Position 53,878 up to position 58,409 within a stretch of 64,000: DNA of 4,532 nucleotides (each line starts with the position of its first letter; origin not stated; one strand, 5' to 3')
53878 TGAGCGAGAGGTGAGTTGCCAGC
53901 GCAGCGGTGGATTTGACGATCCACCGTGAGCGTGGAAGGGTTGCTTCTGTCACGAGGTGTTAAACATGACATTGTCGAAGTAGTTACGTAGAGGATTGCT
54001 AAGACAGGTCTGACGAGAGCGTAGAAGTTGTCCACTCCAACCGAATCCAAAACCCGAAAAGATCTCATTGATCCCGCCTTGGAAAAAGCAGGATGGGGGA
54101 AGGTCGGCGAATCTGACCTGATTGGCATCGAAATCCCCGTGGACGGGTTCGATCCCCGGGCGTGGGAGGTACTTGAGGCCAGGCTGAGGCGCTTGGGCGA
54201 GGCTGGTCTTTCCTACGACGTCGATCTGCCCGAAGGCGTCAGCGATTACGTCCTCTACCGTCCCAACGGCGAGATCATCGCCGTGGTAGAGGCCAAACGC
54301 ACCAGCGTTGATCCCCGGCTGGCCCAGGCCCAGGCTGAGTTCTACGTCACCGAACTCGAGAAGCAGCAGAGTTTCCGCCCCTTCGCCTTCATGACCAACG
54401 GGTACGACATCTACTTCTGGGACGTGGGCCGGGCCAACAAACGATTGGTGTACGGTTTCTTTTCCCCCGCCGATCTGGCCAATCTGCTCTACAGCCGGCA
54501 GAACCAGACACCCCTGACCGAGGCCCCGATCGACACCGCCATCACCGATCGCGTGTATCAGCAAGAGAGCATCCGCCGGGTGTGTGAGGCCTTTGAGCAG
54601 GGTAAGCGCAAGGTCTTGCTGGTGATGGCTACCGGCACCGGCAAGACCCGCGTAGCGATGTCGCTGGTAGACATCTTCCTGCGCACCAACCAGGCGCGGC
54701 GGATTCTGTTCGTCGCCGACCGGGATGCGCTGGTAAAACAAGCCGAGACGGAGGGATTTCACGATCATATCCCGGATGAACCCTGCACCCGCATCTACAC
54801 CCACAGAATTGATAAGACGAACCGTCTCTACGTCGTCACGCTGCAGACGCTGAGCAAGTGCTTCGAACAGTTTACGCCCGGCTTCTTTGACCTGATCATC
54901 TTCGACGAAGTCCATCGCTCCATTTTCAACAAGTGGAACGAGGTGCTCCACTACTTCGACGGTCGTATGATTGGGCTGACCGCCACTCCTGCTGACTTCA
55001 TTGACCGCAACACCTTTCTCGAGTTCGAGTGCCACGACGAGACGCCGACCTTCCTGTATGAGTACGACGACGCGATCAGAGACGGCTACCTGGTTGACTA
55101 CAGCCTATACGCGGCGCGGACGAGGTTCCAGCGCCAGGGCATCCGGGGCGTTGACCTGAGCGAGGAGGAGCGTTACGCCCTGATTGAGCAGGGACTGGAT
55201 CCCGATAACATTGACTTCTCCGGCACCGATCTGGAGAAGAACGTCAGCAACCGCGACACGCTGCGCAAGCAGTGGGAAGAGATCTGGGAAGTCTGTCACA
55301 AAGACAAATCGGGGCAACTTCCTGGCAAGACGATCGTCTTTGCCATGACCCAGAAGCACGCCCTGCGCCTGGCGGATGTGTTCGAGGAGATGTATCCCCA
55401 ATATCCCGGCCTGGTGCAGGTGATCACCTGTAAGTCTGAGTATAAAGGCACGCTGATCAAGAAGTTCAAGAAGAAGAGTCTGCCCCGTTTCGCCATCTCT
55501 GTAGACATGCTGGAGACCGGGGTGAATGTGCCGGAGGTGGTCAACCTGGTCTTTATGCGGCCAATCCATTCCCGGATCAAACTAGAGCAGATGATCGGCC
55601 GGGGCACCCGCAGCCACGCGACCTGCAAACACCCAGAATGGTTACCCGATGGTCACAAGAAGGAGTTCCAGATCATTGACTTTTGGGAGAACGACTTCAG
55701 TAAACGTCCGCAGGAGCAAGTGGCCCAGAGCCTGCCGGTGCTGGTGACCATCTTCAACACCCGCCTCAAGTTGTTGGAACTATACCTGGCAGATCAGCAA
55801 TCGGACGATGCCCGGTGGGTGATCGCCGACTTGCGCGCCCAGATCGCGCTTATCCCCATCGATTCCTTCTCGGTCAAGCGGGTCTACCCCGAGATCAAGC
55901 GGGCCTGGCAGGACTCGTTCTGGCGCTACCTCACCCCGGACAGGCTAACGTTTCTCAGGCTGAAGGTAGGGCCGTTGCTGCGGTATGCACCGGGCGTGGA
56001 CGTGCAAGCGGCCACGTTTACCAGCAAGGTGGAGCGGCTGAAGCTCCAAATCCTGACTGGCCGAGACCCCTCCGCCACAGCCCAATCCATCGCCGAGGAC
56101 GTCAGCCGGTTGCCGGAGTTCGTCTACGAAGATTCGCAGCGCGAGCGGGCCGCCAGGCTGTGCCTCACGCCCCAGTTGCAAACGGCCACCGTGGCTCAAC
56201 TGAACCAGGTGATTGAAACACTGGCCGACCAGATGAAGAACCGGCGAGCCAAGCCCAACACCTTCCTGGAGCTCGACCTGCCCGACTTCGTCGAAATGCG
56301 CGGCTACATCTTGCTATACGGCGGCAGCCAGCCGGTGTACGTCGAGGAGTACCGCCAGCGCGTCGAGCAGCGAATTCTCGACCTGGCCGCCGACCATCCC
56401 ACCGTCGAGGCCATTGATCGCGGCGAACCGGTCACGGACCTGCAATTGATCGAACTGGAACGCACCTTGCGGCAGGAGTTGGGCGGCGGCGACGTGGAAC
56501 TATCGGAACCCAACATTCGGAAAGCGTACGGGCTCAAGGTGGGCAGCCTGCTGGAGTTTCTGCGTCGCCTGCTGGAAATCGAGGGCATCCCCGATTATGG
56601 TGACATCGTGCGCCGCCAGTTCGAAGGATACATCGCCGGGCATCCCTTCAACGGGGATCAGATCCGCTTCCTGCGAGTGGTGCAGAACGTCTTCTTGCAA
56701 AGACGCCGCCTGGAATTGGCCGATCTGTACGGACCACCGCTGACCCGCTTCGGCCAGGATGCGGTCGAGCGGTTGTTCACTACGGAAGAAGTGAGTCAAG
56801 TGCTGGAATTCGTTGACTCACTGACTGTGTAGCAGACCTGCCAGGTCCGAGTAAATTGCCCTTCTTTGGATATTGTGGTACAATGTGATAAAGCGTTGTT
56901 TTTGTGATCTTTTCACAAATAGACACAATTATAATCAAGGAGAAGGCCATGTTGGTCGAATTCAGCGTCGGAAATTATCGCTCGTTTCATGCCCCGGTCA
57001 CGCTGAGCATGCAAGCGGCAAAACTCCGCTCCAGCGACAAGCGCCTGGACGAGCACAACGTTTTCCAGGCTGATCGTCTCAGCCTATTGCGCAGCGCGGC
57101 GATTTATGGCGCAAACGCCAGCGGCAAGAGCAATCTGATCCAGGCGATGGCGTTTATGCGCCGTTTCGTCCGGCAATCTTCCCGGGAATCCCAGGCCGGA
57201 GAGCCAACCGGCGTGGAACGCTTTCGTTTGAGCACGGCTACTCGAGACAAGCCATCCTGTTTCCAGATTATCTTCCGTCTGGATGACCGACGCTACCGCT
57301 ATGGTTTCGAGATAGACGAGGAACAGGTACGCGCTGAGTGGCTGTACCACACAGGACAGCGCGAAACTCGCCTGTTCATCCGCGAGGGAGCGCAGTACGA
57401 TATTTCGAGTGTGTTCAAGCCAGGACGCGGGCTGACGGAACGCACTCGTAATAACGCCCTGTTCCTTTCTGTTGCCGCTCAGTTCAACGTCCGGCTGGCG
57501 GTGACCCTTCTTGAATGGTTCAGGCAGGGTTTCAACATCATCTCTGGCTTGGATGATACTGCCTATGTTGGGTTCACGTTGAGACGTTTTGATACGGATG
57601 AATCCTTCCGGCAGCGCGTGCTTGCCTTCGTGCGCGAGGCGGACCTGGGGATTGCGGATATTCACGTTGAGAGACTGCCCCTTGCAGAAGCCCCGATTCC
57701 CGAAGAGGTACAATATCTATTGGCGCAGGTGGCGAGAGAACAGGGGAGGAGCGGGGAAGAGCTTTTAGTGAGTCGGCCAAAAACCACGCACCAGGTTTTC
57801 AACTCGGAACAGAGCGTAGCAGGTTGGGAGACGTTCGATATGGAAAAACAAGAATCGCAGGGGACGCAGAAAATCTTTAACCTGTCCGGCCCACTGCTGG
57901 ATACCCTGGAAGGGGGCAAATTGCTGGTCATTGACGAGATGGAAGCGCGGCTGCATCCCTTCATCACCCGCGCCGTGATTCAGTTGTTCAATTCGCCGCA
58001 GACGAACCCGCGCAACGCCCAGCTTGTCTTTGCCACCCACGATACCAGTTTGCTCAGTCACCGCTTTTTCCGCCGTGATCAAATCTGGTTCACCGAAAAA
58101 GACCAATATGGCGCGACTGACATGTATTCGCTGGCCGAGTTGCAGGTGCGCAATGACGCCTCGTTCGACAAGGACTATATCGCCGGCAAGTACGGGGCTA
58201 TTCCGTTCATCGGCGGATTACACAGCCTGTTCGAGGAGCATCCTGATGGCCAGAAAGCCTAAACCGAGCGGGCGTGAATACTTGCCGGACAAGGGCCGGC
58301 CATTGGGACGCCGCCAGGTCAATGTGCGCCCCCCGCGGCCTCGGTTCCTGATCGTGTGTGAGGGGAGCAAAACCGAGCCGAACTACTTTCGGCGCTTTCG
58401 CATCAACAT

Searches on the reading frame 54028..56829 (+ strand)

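Call 76: search_protein_families(library=pfam, proteins=[window:54028-56829:+], max_evalue=0.00001)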
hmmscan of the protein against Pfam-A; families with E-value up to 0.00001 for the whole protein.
window:54028-56829:+ (934 aa): 6 families
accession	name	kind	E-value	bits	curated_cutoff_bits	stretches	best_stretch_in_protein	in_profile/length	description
PF04851.21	ResIII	-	1.6e-37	129.4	22.5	1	174-322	4-163/164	Type III restriction enzyme, res subunit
PF08463.15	EcoEI_R_C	-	4.8e-15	56.5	24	1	773-927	1-156/163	EcoEI R protein C-terminal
PF18766.7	SWI2_SNF2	-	2.2e-13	50.8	26.7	1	178-368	2-197/221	SWI2/SNF2 ATPase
PF00271.37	Helicase_C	-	3.4e-09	37.4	23.5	1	432-529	15-109/110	Helicase conserved C-terminal domain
PF00270.35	DEAD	-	7.6e-08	32.7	26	1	178-324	4-163/167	DEAD/DEAH box helicase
PF04313.20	HSDR_N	-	1.9e-07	31.6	25.1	0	73-136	129-195/198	Type I restriction enzyme R protein N terminus (HSDR_N)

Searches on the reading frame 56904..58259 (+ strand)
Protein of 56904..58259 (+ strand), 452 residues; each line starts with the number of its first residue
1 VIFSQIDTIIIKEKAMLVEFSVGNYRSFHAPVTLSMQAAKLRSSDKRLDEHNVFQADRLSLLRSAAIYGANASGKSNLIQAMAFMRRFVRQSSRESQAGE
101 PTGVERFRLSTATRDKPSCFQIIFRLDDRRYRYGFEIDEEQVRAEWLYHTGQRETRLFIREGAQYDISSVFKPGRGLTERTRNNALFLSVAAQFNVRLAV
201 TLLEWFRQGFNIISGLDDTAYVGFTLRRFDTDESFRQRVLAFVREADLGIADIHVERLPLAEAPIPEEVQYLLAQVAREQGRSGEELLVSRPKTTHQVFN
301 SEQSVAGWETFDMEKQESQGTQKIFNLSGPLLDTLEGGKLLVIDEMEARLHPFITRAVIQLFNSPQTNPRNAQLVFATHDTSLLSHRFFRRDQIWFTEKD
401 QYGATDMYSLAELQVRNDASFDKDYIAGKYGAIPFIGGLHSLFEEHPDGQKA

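Call 77: search_protein_families(library=pfam, proteins=[window:56904-58259:+], max_evalue=0.00001)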
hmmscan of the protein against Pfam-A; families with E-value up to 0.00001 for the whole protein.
window:56904-58259:+ (452 aa): 2 families
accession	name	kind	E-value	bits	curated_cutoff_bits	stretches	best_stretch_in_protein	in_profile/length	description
PF13304.12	AAA_21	-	4.7e-42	145.5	27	1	65-385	2-304/304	AAA domain, putative AbiEii toxin, Type IV TA system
PF13175.12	AAA_15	-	3.2e-06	27.4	32.1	0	314-379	298-369/374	AAA ATPase domain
